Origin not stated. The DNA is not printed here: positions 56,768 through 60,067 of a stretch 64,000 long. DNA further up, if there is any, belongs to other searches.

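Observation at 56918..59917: Multihaem cytochrome split by a seven-blade-like FG-GAP propeller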

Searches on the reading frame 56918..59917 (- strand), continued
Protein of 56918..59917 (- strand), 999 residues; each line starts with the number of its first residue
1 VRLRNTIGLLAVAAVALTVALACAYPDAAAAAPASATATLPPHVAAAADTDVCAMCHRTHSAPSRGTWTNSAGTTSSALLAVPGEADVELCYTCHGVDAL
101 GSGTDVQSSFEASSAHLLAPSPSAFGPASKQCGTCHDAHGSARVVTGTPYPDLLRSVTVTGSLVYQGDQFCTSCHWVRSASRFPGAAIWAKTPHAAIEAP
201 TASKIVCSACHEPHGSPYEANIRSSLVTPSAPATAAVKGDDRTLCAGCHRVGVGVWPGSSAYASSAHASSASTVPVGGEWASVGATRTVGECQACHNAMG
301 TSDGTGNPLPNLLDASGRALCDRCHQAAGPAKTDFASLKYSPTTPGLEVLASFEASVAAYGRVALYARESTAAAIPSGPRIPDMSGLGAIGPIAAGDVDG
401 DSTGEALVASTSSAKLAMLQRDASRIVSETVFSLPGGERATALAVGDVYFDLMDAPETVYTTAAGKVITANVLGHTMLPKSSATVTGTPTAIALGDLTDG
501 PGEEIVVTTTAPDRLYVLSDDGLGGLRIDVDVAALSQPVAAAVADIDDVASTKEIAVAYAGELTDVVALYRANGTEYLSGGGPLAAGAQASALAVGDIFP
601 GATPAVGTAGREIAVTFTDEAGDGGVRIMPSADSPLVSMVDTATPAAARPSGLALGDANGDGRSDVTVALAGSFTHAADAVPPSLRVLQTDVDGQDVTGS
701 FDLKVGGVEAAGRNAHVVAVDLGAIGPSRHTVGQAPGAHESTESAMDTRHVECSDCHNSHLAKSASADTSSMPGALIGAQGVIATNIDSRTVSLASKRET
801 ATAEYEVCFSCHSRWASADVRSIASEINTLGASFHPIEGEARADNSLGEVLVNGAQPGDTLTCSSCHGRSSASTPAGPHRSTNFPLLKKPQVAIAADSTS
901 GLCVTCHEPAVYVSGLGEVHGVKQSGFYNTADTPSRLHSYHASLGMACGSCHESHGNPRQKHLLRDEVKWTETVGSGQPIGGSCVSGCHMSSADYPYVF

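Call 60: search_protein_families(library=ncbifam, proteins=[L007:434-3286:+, L017:912-3929:+, L002:3475-4848:+, L002:4873-7047:+, L007:3300-4199:+], max_evalue=0.00001)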
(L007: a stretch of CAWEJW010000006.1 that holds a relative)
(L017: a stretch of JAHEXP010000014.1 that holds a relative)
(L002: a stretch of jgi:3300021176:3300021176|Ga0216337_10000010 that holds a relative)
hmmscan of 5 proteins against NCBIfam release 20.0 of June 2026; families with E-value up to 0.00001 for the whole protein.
L007:434-3286:+ (950 aa): 19 families
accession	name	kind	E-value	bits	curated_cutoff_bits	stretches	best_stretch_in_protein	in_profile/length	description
TIGR01553.1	formate-DH-alph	equivalog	2.8e-95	320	814.2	2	1-517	212-655/1009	formate dehydrogenase-N subunit alpha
TIGR01591.1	Fdh-alpha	equivalog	2.4e-76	257.3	666.25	4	383-518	348-479/672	formate dehydrogenase subunit alpha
NF041513.1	formate_DH_Act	exception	2.8e-75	253.9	1400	3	2-324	204-509/1067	formate dehydrogenase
NF047855.1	AssmNtatRedNasC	equivalog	3e-47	161.3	1100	3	400-525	393-512/708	assimilatory nitrate reductase catalytic subunit NasC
TIGR01701.1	Fdhalpha-like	subfamily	9.3e-28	96.8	582.15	1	247-302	349-404/744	FdhF/YdeP family oxidoreductase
NF041323.1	Nitr_red_NasA_Halo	equivalog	2.1e-23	82.7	1000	1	5-101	147-234/673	assimilatory nitrate reductase NasA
NF010055.0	PRK13532.1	equivalog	6.6e-22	77.6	904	1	5-218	201-365/830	nitrate reductase catalytic subunit NapA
TIGR01706.1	NAPA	equivalog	6.1e-18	64.5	930.55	0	5-218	201-365/830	periplasmic nitrate reductase subunit alpha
TIGR00509.1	bisC_fam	subfamily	4.7e-15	54.9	1017.55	0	4-91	160-247/772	molybdopterin guanine dinucleotide-containing S/N-oxide reductase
NF007406.0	PRK09939.1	equivalog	1.8e-13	49.6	1473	1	247-301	362-416/759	acid resistance putative oxidoreductase YdeP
TIGR02166.1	dmsA_ynfE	subfamily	2.7e-13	48.9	777.7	1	3-91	204-287/794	DMSO/selenate family reductase complex A subunit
TIGR03479.1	DMSO_red_II_alp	subfamily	5.6e-13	47.9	984.75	0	9-90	223-294/913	molybdopterin-dependent oxidoreductase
NF012032.0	PRK15488.1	equivalog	1.3e-10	40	694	0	46-90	224-268/759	thiosulfate reductase PhsA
TIGR03129.1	one_C_dehyd_B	equivalog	4e-10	38.8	327.8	1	11-104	138-227/421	formylmethanofuran dehydrogenase subunit B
TIGR02693.1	arsenite_ox_L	equivalog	9.1e-10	37.1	359.05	0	45-92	262-316/806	arsenate reductase (azurin) large subunit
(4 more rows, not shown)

L017:912-3929:+ (1005 aa): 16 families
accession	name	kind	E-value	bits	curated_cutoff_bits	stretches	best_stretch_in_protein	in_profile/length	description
TIGR01553.1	formate-DH-alph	equivalog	1.7e-97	327.3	814.2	3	212-547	350-657/1009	formate dehydrogenase-N subunit alpha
NF041513.1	formate_DH_Act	exception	3.9e-85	286.5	1400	2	2-542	192-681/1067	formate dehydrogenase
TIGR01591.1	Fdh-alpha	equivalog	4.3e-66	223.4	666.25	3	2-100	135-226/672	formate dehydrogenase subunit alpha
NF047855.1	AssmNtatRedNasC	equivalog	6e-41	140.5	1100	3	442-553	407-512/708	assimilatory nitrate reductase catalytic subunit NasC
TIGR01701.1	Fdhalpha-like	subfamily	3.4e-21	75.1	582.15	1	276-336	344-404/744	FdhF/YdeP family oxidoreductase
NF041323.1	Nitr_red_NasA_Halo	equivalog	5.1e-17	61.6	1000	1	6-100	136-224/673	assimilatory nitrate reductase NasA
NF007406.0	PRK09939.1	equivalog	2.3e-14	52.5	1473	1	277-334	358-415/759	acid resistance putative oxidoreductase YdeP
NF010055.0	PRK13532.1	equivalog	1.3e-12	46.8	904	0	3-323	187-411/830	nitrate reductase catalytic subunit NapA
TIGR01706.1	NAPA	equivalog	8e-11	41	930.55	0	3-325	187-413/830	periplasmic nitrate reductase subunit alpha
NF041885.1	selenate_YnfE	exception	2.2e-10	39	1675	1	14-101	210-294/805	selenate/tellurate reductase subunit YnfE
TIGR02166.1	dmsA_ynfE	subfamily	3.4e-10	38.6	777.7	1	12-97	201-284/794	DMSO/selenate family reductase complex A subunit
NF041884.1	selenate_YnfF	exception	9e-10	37.1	1650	1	14-93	203-280/798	selenate/tellurate reductase subunit YnfF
NF011566.1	PRK14990.1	exception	1.2e-09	36.7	1600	1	2-95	211-302/814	dimethylsulfoxide reductase subunit A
TIGR03479.1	DMSO_red_II_alp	subfamily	4.8e-08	31.5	984.75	0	218-548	385-646/913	molybdopterin-dependent oxidoreductase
NF012032.0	PRK15488.1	equivalog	8.7e-08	30.6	694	0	18-106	192-274/759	thiosulfate reductase PhsA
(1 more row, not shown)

L002:3475-4848:+ (457 aa): 3 families
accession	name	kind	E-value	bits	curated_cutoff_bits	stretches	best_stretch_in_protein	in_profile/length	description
NF045520.1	H2_NiFeSe_small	exception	1.6e-42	146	470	2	151-454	63-311/314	NiFeSe hydrogenase small subunit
TIGR00391.1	hydA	subfamily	4e-22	78.9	179.5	2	153-319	76-207/365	hydrogenase small subunit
NF007779.0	PRK10468.1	equivalog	1.6e-18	66.9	659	2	152-320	73-206/372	hydrogenase 2 small subunit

L002:4873-7047:+ (724 aa): 8 families
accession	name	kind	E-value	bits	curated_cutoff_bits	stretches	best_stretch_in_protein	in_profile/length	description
NF033181.1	NiFeSe_hydrog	equivalog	3.6e-96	323.1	600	3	117-443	68-355/507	nickel-dependent hydrogenase large subunit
NF045518.1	H2_NiFeSe_large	exception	4.9e-85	286.2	780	4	221-440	140-322/485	NiFeSe hydrogenase large subunit HysA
NF007778.0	PRK10467.1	equivalog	3.4e-44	151.1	969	2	616-724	457-552/567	hydrogenase 2 large subunit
NF007550.0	PRK10170.1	equivalog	4.5e-41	140.9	1101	3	621-724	493-582/597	Ni/Fe-hydrogenase large subunit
TIGR03295.1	frhA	equivalog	5.4e-24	84.9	392.5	2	18-95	4-83/412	coenzyme F420 hydrogenase subunit alpha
NF041785.2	VhuA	equivalog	1.4e-19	70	800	1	18-95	3-81/418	F420-non-reducing hydrogenase Vhu subunit A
NF040828.1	sulfhyd_ShyA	equivalog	9.8e-12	44.5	700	0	621-724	324-411/415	NAD(P)-dependent hydrogenase/sulfhydrogenase 2 subunit alpha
NF040832.1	sulfhyd_HydA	equivalog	3.6e-11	42.8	880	0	20-97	6-84/426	NADPH-dependent hydrogenase/sulfhydrogenase 1 subunit alpha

L007:3300-4199:+ (299 aa): 9 families
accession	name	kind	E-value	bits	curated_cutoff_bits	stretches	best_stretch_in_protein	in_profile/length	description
TIGR02951.1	DMSO_dmsB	equivalog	3.3e-09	37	214.1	1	9-100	7-100/161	DMSO/selenate family reductase complex B subunit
NF008134.0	PRK10882.1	equivalog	5.5e-09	35.5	263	0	26-114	77-157/329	hydrogenase 2 operon protein HybA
NF045797.1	DsrO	equivalog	2.5e-08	33.6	200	1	5-95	45-135/235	sulfate reduction electron transfer complex DsrMKJOP subunit DsrO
NF045715.1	sulf_resp_HmcB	equivalog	2.5e-08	33.4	420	0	5-111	38-153/307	sulfate respiration complex iron-sulfur protein HmcB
NF038355.1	FDH3_beta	equivalog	4e-08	33.5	240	1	4-147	3-126/180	formate dehydrogenase FDH3 subunit beta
NF011569.0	PRK14993.1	equivalog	4.6e-08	32.8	416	1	4-100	44-135/244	tetrathionate reductase subunit TtrB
TIGR03149.1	cyt_nit_nrfC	equivalog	1.6e-07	30.9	377.6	0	5-103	40-133/225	cytochrome c nitrite reductase Fe-S protein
NF009408.0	PRK12769.1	equivalog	6.9e-07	27.8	1003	0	6-146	5-128/659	formate-dependent uric acid utilization protein AegA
TIGR01582.1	FDH-beta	equivalog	1.1e-06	28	334.7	0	3-105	21-134/283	formate dehydrogenase subunit beta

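Call 63: find_encoding_contigs(protein=P0236, flank=3000, max_places=2)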
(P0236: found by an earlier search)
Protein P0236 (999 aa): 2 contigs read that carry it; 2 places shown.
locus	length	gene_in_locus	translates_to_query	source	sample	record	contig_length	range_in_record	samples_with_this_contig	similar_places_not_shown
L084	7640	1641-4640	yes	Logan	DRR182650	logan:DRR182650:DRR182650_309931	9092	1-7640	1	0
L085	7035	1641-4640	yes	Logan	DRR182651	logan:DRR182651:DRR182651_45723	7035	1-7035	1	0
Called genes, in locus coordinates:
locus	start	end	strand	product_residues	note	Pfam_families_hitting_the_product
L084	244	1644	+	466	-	-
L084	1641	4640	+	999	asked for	PF14537:Cytochrom_c3_2 (faint), PF14522:Cytochrome_C7 (faint), PF22113:Mtrc-MtrF_II-IV_dom (faint), PF09699:Paired_CXXCH_1 (weak), PF13517:FG-GAP_3 (faint)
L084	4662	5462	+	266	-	-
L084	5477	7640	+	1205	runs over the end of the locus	?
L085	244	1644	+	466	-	-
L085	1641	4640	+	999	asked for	PF14537:Cytochrom_c3_2 (faint), PF14522:Cytochrome_C7 (faint), PF22113:Mtrc-MtrF_II-IV_dom (faint), PF09699:Paired_CXXCH_1 (weak), PF13517:FG-GAP_3 (faint)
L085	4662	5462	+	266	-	-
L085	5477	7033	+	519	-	?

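Call 79: search_protein_families(library=ncbifam, proteins=[L064:9659-10834:+, L083:9788-11161:+, L024:3934-5526:+, L025:2923-5175:+], max_evalue=0.001)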
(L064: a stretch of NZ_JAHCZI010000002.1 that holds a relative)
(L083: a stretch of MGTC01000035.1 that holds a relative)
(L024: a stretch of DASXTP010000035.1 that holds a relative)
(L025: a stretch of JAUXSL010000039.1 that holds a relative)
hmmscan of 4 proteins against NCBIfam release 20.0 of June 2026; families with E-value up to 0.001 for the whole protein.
L064:9659-10834:+ (392 aa): 2 families
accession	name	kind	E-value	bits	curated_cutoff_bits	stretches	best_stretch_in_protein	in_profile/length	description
TIGR03508.1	decahem_SO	subfamily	6.9e-06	25.7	192.2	0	238-346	23-110/258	DmsE family decaheme c-type cytochrome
TIGR01905.1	paired_CXXCH_1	subfamily_domain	1e-05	25.3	25.2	0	331-348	7-24/41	doubled CXXCH domain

L083:9788-11161:+ (458 aa): 6 families
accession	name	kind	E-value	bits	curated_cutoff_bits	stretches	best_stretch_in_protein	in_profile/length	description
TIGR01905.1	paired_CXXCH_1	subfamily_domain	2e-18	66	25.2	2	122-162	3-38/41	doubled CXXCH domain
TIGR03508.1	decahem_SO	subfamily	7.3e-15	55.1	192.2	1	126-170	190-229/258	DmsE family decaheme c-type cytochrome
NF041028.1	decahem_GSU2203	exception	1.9e-07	30.6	325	1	45-162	118-209/317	GSU2203 family decaheme c-type cytochrome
TIGR03507.1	decahem_SO1788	subfamily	3.2e-06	25.9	209.3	0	53-96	270-309/672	OmcA/MtrC family decaheme c-type cytochrome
NF040968.1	FeS_ExtO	equivalog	4.8e-05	22.3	200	0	51-85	37-71/416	selenite/tellurite reduction operon b-type cytochrome iron-sulfur cluster-binding subunit ExtO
NF040967.1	cytc_ExtN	equivalog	0.00047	19.1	200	0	127-214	40-123/415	selenite/tellurite reduction operon c-type cytochrome ExtN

L024:3934-5526:+ (531 aa): 3 families
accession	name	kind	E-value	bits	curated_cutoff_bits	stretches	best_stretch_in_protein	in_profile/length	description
TIGR01905.1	paired_CXXCH_1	subfamily_domain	1.1e-14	54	25.2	1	185-222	6-38/41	doubled CXXCH domain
TIGR03508.1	decahem_SO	subfamily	4.4e-12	46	192.2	1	187-276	191-249/258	DmsE family decaheme c-type cytochrome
NF041028.1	decahem_GSU2203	exception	7.8e-07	28.6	325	0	187-221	176-253/317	GSU2203 family decaheme c-type cytochrome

L025:2923-5175:+ (751 aa): 5 families
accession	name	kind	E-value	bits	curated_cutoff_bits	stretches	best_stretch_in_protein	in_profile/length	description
TIGR01905.1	paired_CXXCH_1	subfamily_domain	1.2e-20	73.2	25.2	1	407-450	8-39/41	doubled CXXCH domain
TIGR03508.1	decahem_SO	subfamily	2.7e-13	50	192.2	1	174-277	95-175/258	DmsE family decaheme c-type cytochrome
TIGR03146.1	cyt_nit_nrfB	equivalog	3.6e-12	46.8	166.6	0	269-366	11-99/145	cytochrome c nitrite reductase pentaheme subunit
NF008659.0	PRK11659.1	equivalog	2.8e-11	43.5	184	1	267-366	44-125/188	cytochrome c nitrite reductase pentaheme subunit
NF041028.1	decahem_GSU2203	exception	5.4e-09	35.7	325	1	170-277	122-208/317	GSU2203 family decaheme c-type cytochrome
